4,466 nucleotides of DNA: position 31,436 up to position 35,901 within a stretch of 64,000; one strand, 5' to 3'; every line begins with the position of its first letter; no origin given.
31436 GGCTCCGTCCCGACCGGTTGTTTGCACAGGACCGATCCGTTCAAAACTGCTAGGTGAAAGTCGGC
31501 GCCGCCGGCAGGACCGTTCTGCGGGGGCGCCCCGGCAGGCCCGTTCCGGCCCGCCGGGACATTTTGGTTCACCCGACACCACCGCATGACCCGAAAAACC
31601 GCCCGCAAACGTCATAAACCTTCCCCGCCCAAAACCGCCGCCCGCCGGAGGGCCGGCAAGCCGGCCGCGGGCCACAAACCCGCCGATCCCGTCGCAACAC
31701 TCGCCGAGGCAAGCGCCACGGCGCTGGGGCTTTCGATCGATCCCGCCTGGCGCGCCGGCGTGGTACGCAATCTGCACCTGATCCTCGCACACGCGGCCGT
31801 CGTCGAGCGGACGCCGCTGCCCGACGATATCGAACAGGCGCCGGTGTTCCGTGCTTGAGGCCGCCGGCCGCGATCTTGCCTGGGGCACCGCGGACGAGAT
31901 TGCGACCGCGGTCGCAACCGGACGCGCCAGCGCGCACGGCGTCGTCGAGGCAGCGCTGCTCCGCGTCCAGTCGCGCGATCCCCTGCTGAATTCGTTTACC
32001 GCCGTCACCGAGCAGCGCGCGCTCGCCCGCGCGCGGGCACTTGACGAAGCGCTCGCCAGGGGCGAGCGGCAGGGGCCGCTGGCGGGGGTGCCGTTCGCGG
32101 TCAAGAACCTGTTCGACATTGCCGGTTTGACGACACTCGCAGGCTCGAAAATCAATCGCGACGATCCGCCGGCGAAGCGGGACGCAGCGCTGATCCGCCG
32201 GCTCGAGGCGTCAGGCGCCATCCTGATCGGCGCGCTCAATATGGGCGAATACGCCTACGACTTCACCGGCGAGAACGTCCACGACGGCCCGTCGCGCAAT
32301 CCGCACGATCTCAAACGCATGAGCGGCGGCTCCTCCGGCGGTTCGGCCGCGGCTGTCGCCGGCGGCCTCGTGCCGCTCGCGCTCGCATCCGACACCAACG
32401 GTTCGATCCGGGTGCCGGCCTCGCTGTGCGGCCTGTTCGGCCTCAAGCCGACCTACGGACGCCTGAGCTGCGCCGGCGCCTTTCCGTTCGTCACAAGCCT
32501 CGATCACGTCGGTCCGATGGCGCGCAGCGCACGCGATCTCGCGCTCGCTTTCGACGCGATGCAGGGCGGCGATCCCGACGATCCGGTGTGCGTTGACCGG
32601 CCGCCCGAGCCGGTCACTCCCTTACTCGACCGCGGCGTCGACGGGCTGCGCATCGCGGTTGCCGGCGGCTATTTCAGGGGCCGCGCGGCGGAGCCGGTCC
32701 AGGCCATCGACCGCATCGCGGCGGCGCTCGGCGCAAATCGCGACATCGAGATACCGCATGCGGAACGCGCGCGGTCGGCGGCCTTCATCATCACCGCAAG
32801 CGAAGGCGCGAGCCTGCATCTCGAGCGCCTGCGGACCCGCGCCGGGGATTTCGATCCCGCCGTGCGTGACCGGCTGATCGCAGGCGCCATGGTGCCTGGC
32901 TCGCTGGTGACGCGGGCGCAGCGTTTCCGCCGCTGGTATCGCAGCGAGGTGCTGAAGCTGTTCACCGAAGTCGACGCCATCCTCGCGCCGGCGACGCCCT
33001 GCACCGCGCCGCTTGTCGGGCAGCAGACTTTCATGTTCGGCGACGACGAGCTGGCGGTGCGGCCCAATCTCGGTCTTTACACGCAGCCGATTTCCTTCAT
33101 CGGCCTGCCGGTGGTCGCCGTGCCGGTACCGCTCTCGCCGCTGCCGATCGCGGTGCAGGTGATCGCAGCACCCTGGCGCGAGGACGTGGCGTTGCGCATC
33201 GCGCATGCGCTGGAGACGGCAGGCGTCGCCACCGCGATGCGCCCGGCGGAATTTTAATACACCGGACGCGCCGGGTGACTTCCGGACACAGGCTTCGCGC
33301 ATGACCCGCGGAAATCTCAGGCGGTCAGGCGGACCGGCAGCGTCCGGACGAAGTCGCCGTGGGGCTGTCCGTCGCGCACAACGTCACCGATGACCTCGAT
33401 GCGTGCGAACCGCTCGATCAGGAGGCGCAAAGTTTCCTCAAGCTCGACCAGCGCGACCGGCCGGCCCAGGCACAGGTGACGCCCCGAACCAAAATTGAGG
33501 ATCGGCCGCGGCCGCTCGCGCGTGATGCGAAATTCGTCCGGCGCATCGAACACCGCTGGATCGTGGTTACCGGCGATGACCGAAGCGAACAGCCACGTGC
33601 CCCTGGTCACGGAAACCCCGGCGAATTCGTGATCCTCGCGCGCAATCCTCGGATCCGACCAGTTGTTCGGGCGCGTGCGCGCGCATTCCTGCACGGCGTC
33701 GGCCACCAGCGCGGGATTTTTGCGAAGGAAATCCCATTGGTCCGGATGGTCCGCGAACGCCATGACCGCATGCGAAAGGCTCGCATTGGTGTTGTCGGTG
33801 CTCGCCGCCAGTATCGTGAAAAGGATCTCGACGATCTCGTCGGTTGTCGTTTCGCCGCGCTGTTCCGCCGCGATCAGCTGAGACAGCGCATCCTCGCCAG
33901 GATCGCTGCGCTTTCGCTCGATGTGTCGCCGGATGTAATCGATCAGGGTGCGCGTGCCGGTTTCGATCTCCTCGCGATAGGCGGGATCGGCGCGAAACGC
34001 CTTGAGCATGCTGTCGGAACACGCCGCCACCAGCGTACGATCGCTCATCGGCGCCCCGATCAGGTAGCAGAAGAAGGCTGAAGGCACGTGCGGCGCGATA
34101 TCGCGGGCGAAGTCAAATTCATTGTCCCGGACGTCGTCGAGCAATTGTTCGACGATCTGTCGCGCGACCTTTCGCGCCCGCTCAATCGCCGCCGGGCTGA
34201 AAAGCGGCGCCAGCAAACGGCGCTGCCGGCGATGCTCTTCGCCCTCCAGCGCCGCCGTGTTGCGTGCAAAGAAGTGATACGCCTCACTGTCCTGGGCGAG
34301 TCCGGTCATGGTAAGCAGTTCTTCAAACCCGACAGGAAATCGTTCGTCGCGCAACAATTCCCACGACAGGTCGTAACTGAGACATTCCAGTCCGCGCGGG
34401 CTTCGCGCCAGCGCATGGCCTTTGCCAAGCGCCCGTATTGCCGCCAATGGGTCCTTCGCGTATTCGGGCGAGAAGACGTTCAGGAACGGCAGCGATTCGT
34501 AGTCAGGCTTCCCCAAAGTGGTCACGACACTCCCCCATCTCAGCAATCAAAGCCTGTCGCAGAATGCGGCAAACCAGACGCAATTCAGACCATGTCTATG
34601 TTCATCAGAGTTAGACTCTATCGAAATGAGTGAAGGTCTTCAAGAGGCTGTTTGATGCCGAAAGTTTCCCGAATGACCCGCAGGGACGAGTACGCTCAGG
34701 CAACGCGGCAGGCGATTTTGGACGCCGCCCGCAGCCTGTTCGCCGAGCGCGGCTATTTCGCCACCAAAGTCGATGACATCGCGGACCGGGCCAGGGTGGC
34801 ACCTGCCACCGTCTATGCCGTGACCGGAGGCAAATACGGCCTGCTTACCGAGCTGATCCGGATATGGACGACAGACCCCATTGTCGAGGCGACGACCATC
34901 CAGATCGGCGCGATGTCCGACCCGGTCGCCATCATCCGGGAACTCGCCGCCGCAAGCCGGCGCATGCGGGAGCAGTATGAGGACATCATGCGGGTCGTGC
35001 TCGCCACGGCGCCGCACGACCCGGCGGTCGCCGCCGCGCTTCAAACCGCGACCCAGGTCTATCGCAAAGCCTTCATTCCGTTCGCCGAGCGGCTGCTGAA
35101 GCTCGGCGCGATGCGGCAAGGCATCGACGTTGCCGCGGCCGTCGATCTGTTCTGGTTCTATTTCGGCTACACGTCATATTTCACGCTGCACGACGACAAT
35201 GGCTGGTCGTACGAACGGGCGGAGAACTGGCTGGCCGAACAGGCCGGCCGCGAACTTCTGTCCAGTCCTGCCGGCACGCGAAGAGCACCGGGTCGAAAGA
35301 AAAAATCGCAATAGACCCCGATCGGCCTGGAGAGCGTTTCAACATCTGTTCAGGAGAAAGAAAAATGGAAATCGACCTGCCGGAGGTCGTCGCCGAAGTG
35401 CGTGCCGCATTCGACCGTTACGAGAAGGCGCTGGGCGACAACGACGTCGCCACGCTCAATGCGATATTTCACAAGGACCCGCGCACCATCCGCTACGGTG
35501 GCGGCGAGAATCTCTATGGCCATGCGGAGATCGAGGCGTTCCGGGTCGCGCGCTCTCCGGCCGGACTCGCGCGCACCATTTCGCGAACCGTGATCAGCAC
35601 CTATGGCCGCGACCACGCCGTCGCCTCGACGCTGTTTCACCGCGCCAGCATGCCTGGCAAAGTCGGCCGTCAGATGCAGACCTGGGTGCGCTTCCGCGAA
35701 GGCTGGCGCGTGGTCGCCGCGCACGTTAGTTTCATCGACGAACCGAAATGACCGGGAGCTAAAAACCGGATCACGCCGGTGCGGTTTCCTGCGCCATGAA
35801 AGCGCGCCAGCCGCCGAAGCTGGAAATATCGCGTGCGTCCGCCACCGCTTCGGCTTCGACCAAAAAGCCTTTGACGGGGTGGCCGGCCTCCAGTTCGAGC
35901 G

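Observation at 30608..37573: AtzG/AtzE/AtzH/AtzF-like ureide module without a cyanuric acid hydrolase, plus an isochorismatase-type hydrolase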

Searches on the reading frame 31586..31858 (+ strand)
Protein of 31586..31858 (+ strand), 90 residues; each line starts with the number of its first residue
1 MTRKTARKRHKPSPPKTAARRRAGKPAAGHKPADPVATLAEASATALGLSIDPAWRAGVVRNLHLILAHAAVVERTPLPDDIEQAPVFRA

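Call 4: search_protein_families(library=ncbifam, proteins=[window:31586-31858:+], max_evalue=0.001)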
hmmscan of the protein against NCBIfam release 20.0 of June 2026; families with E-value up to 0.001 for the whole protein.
window:31586-31858:+ (90 aa): 0 families

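Call 5: search_protein_families(library=pfam, proteins=[window:31586-31858:+], max_evalue=0.001)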
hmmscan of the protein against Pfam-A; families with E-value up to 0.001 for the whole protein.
window:31586-31858:+ (90 aa): 1 family
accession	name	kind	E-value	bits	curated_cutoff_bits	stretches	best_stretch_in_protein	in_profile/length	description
PF13318.11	AtzG-like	-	3.5e-16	59.8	24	1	42-88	4-50/50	1-carboxybiuret hydrolase subunit AtzG-like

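Call 51: search_solved_structures(query=window:31586-31858:+, max_evalue=1, show_alignments=1)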
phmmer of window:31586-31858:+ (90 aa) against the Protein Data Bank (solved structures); distinct sequences matched with E-value up to 1: 1.
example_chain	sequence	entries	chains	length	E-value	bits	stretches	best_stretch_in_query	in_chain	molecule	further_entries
6c62_C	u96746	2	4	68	0.32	15.1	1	39-89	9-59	AtzG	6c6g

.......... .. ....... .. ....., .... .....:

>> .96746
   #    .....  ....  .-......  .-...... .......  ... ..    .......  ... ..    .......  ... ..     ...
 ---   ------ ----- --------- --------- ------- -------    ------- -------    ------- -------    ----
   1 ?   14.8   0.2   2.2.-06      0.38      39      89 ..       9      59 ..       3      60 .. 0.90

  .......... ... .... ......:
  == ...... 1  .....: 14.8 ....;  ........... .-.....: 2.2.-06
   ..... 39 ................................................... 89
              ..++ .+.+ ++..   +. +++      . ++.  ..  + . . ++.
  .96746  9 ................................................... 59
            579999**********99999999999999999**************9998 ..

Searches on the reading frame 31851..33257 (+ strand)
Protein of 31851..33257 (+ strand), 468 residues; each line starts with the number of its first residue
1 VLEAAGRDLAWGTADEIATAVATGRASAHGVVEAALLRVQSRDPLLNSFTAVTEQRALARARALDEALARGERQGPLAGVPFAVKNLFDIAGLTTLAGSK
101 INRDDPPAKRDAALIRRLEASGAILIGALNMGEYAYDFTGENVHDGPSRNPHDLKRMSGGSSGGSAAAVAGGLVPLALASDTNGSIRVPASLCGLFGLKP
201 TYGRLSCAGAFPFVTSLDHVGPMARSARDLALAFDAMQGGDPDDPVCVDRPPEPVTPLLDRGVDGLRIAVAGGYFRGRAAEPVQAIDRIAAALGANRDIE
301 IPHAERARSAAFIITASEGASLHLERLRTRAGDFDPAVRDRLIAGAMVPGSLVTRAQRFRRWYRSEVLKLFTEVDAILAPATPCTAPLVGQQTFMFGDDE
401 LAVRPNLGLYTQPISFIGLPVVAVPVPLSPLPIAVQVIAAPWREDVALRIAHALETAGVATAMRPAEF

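Call 4: search_protein_families(library=ncbifam, proteins=[window:31851-33257:+], max_evalue=0.001)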
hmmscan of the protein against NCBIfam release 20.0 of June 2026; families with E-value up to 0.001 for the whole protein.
window:31851-33257:+ (468 aa): 26 families (the best 25 are shown)
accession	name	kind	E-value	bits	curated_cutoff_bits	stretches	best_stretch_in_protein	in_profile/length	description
NF006631.0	PRK09201.1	equivalog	7.5e-218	723.9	461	1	10-466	5-463/466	AtzE family amidohydrolase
TIGR02715.1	amido_AtzE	subfamily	1.2e-207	690.3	425.75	1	15-461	3-451/452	AtzE family amidohydrolase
TIGR00132.1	gatA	equivalog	1.6e-75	254.7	481.1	1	21-456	5-462/466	Asp-tRNA(Asn)/Glu-tRNA(Gln) amidotransferase subunit GatA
NF004815.0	PRK06169.1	equivalog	2.3e-73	247.4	506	1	10-466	8-467/471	amidase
NF005460.0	PRK07056.1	subfamily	8.3e-72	242.6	447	1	15-457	11-452/457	amidase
NF005688.0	PRK07488.1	equivalog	3.9e-70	237.1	532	2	9-288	8-271/474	indoleacetamide hydrolase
NF005687.0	PRK07487.1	subfamily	1.8e-69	234.8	428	1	13-462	9-460/468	amidase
NF004766.0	PRK06102.1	equivalog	4.6e-66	223.8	559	1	14-456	10-449/455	amidase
NF004816.0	PRK06170.1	equivalog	3.9e-65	220.4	503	1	5-459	5-483/493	amidase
NF004622.0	PRK05962.1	equivalog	5.8e-64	216.5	463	1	30-456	6-426/431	amidase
NF004717.0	PRK06061.1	equivalog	4.1e-63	213.7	498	1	13-458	18-467/483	amidase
NF009119.0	PRK12470.1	equivalog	1.8e-62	211.9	498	1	7-465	4-459/462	amidase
NF006169.0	PRK08310.1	equivalog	6.3e-60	203.6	391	1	69-455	18-391/395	amidase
NF005686.0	PRK07486.1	subfamily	1.9e-59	201.7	465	1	9-465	11-480/486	amidase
NF006043.0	PRK08186.1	subfamily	7.2e-59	199.7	487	1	13-459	8-449/600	allophanate hydrolase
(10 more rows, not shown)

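Call 5: search_protein_families(library=pfam, proteins=[window:31851-33257:+], max_evalue=0.001)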
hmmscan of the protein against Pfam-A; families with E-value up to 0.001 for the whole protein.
window:31851-33257:+ (468 aa): 1 family
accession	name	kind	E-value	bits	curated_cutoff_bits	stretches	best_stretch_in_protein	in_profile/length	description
PF01425.27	Amidase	-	2.9e-97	327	27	1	31-445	2-442/445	Amidase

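Call 50: search_solved_structures(query=window:31851-33257:+, max_evalue=1e-60, show_alignments=1)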
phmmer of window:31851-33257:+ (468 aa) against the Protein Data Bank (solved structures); distinct sequences matched with E-value up to 1e-60: 4.
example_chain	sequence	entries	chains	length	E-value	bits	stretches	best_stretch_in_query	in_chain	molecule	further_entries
6c62_A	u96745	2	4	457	3.2e-147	494.4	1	16-461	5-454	Biuret hydrolase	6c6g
4wj3_A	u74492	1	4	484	1.4e-74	254.9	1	13-326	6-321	Glutamyl-tRNA(Gln) amidotransferase subunit A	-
2df4_A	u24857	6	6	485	7.4e-64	219.6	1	15-456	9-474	Glutamyl-tRNA(Gln) amidotransferase subunit A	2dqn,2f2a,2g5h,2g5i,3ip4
3kfu_E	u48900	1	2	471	7.3e-63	216.3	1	14-458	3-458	Glutamyl-tRNA(Gln) amidotransferase subunit A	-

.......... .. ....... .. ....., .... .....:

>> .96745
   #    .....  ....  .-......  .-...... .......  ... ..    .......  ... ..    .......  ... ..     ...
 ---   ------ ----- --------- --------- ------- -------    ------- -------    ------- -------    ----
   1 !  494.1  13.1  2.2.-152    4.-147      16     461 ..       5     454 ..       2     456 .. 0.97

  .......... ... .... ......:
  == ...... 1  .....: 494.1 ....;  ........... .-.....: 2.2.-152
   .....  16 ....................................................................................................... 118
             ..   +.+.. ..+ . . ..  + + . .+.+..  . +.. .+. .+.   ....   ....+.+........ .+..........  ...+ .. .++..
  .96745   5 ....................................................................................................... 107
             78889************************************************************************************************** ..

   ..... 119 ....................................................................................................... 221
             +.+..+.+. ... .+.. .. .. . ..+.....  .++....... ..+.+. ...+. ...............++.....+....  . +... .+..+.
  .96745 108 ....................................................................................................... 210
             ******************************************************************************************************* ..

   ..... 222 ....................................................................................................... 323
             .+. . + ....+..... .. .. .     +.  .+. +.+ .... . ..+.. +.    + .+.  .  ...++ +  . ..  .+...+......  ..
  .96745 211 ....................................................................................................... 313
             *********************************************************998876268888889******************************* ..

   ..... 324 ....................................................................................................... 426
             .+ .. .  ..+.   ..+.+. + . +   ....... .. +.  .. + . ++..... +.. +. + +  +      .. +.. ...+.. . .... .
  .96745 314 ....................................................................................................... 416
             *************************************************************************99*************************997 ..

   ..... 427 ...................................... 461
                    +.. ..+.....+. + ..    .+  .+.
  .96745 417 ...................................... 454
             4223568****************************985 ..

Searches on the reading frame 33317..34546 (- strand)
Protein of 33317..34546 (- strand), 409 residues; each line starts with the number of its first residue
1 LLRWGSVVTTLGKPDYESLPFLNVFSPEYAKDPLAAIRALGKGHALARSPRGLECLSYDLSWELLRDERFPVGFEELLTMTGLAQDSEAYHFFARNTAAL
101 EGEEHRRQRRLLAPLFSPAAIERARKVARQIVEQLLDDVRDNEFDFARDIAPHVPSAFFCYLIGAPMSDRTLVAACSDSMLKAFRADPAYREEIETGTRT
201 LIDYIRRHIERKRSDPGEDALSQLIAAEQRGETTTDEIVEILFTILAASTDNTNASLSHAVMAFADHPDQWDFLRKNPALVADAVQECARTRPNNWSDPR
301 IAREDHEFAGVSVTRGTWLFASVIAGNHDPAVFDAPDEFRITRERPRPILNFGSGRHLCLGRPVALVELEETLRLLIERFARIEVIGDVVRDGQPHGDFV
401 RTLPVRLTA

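Call 4: search_protein_families(library=ncbifam, proteins=[window:33317-34546:-], max_evalue=0.001)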
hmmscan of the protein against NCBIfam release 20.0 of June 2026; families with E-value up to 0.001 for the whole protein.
window:33317-34546:- (409 aa): 10 families
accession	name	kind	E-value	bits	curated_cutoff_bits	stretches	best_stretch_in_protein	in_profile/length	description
NF045816.1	PentlenlactSyn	equivalog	7.3e-35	120.4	700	1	92-382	78-368/396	pentalenolactone synthase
TIGR04515.1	P450_rel_GT_act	subfamily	1.1e-33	117.1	343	1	93-392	88-371/386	P450-derived glycosyltransferase activator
TIGR04538.1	P450_cycloAA_1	subfamily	1.5e-32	113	500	1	95-387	67-373/395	cytochrome P450, cyclodipeptide synthase-associated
NF041802.1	P450_SolI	exception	1.9e-29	102.4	850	1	100-391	112-406/424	solanimycin biosynthesis cytochrome P450 SolI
NF041177.1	Cyp119_Thmprot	equivalog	3.2e-29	101.8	680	1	105-387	76-347/368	cytochrome P450 Cyp119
TIGR04458.1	CYP450_TxtE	equivalog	1.1e-27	96.7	500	1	87-407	73-402/403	4-nitrotryptophan synthase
NF050147.1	aminopyruv_ApyO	equivalog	4.6e-19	68.4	525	1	99-381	82-394/444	RiPP biosynthesis cytochrome P450 ApyO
NF051859.1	AlbFlvMonOxTrpSyn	equivalog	1.1e-10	40.7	700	1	211-380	231-427/457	bifunctional albaflavenone monooxygenase/terpene synthase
NF045812.1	PentlenOxigase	equivalog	5.7e-08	32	800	1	214-376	216-405/444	pentalenene oxygenase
NF053744.1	FAProxCypCBc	equivalog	3.4e-07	29.2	600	1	98-343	85-338/416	CYP152 family fatty-acid peroxygenase CypC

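Call 5: search_protein_families(library=pfam, proteins=[window:33317-34546:-], max_evalue=0.001)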
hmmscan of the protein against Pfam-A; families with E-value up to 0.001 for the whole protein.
window:33317-34546:- (409 aa): 1 family
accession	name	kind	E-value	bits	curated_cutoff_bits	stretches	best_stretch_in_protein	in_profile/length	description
PF00067.27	p450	-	1.5e-22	80.5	22.8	1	89-381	79-433/462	Cytochrome P450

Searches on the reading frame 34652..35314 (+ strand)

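Call 4: search_protein_families(library=ncbifam, proteins=[window:34652-35314:+], max_evalue=0.001)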
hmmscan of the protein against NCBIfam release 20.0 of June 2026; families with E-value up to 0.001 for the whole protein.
window:34652-35314:+ (220 aa): 14 families
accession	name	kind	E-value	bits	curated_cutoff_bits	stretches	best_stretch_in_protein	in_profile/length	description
NF037937.1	septum_RefZ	equivalog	9.8e-08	32.1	180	1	19-70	1-52/195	forespore capture DNA-binding protein RefZ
NF007949.0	PRK10668.1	equivalog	1e-07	31.7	271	1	12-99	6-93/216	multidrug efflux transporter transcriptional repressor AcrR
NF050111.1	TransRegSACE7040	equivalog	1.1e-07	32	250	1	19-99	3-82/186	SACE_7040 family transcriptional regulator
NF053731.1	TransRegFasRMycb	equivalog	2.4e-07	30.8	330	1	16-136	10-130/199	HTH-type transcriptional activator FasR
NF041196.1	ScbR_bind_reg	equivalog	3.5e-07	30.6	150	1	15-55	4-44/191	ScbR family autoregulator-binding transcription factor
NF007430.0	PRK09975.1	equivalog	5.3e-07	29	274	1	12-97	6-91/220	acrEF/envCD operon transcriptional regulator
NF053878.1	FATransRegFadRBac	equivalog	2.4e-06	27.5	200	1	20-95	6-80/190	fatty acid metabolism transcriptional regulator FadR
NF053516.1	TranRepPrsAVib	equivalog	8.5e-06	25.7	300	1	16-66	5-55/208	TetR family transcriptional repressor PsrA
TIGR03968.1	mycofact_TetR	equivalog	6.7e-05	22.6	224.9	1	15-57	7-49/190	mycofactocin system transcriptional regulator MftR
TIGR03613.1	RutR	equivalog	8e-05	22.6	368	1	11-115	2-104/202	pyrimidine utilization regulatory protein R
NF000040.3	Tn10_TetC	equivalog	0.00013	22.2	425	1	11-65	7-61/197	tetracyline resistance-associated transcriptional repressor TetC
NF001978.0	PRK00767.1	equivalog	0.00013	21.9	118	1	17-168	9-164/197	transcriptional regulator BetI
TIGR03384.1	betaine_BetI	equivalog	0.0007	19.3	201.3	1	16-98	7-88/189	choline-binding transcriptional repressor BetI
NF011584.0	PRK15008.1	equivalog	0.00089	19.1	230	0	7-57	8-58/212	HTH-type transcriptional regulator RutR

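Call 5: search_protein_families(library=pfam, proteins=[window:34652-35314:+], max_evalue=0.001)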
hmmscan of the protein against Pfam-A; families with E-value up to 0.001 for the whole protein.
window:34652-35314:+ (220 aa): 2 families
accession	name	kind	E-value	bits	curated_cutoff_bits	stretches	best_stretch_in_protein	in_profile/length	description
PF00440.29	TetR_N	-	1.2e-12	47.9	24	1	22-67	1-46/47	Bacterial regulatory proteins, tetR family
PF16859.10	TetR_C_11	-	7.7e-05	23.5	32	1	98-170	15-89/113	Tetracyclin repressor-like, C-terminal domain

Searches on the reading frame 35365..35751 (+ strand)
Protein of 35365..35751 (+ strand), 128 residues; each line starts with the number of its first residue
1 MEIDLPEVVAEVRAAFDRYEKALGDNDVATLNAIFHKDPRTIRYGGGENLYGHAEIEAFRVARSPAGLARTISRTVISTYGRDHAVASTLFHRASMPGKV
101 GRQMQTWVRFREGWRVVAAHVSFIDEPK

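Call 4: search_protein_families(library=ncbifam, proteins=[window:35365-35751:+], max_evalue=0.001)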
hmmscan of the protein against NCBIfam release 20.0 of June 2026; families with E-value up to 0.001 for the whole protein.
window:35365-35751:+ (128 aa): 1 family
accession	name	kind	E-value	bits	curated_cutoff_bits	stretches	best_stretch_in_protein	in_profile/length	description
NF033625.1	HpxZ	equivalog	1.3e-56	190.2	135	1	2-124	1-122/122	oxalurate catabolism protein HpxZ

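Call 5: search_protein_families(library=pfam, proteins=[window:35365-35751:+], max_evalue=0.001)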
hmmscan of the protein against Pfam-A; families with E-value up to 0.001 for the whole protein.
window:35365-35751:+ (128 aa): 4 families
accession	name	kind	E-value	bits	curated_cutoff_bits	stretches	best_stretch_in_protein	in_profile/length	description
PF11533.15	AtzH-like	-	9.7e-57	190.6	27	1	1-126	1-125/126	AtzH-like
PF14534.12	DUF4440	-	2.3e-07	31.7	25.2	1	12-116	1-107/107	Domain of unknown function (DUF4440)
PF13474.12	SnoaL_3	-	1.1e-05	26.2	22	1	12-124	1-119/121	SnoaL-like domain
PF13577.12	SnoaL_4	-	0.00066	20.1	24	1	9-115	6-114/126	SnoaL-like domain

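Call 49: search_solved_structures(query=window:35365-35751:+, max_evalue=0.001, show_alignments=1)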
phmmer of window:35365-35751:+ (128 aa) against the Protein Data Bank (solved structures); distinct sequences matched with E-value up to 0.001: 4.
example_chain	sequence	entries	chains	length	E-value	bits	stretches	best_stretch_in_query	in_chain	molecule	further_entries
2rcd_A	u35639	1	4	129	8.5e-43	148.6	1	3-126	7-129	Uncharacterized protein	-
6bjt_A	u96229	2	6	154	1e-40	141.9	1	1-126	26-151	DUF4440 domain-containing protein | AtzH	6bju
6d63_A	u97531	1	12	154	2.7e-40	140.5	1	1-126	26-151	atzH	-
2owp_A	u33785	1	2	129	1.5e-30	109.1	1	1-126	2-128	Hypothetical protein Bxe_B1374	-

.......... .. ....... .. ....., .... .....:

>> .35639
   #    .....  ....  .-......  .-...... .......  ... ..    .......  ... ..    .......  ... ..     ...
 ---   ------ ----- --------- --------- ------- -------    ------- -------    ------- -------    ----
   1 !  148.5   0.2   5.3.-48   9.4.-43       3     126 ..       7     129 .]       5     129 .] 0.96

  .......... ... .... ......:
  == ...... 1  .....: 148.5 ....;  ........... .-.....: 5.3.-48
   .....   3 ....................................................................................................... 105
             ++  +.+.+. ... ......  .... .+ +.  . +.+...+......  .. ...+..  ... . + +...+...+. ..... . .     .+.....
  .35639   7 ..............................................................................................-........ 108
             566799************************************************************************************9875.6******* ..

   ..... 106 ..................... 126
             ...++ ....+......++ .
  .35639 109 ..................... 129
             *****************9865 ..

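Call 83: search_solved_structures(query=window:35365-35751:+, max_evalue=0.001, show_alignments=4)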
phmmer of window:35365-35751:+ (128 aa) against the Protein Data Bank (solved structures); distinct sequences matched with E-value up to 0.001: 4.
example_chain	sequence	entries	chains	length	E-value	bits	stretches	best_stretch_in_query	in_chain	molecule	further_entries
2rcd_A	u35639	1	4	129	8.5e-43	148.6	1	3-126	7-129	Uncharacterized protein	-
6bjt_A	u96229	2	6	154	1e-40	141.9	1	1-126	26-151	DUF4440 domain-containing protein | AtzH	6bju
6d63_A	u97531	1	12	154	2.7e-40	140.5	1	1-126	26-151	atzH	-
2owp_A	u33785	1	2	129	1.5e-30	109.1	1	1-126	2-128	Hypothetical protein Bxe_B1374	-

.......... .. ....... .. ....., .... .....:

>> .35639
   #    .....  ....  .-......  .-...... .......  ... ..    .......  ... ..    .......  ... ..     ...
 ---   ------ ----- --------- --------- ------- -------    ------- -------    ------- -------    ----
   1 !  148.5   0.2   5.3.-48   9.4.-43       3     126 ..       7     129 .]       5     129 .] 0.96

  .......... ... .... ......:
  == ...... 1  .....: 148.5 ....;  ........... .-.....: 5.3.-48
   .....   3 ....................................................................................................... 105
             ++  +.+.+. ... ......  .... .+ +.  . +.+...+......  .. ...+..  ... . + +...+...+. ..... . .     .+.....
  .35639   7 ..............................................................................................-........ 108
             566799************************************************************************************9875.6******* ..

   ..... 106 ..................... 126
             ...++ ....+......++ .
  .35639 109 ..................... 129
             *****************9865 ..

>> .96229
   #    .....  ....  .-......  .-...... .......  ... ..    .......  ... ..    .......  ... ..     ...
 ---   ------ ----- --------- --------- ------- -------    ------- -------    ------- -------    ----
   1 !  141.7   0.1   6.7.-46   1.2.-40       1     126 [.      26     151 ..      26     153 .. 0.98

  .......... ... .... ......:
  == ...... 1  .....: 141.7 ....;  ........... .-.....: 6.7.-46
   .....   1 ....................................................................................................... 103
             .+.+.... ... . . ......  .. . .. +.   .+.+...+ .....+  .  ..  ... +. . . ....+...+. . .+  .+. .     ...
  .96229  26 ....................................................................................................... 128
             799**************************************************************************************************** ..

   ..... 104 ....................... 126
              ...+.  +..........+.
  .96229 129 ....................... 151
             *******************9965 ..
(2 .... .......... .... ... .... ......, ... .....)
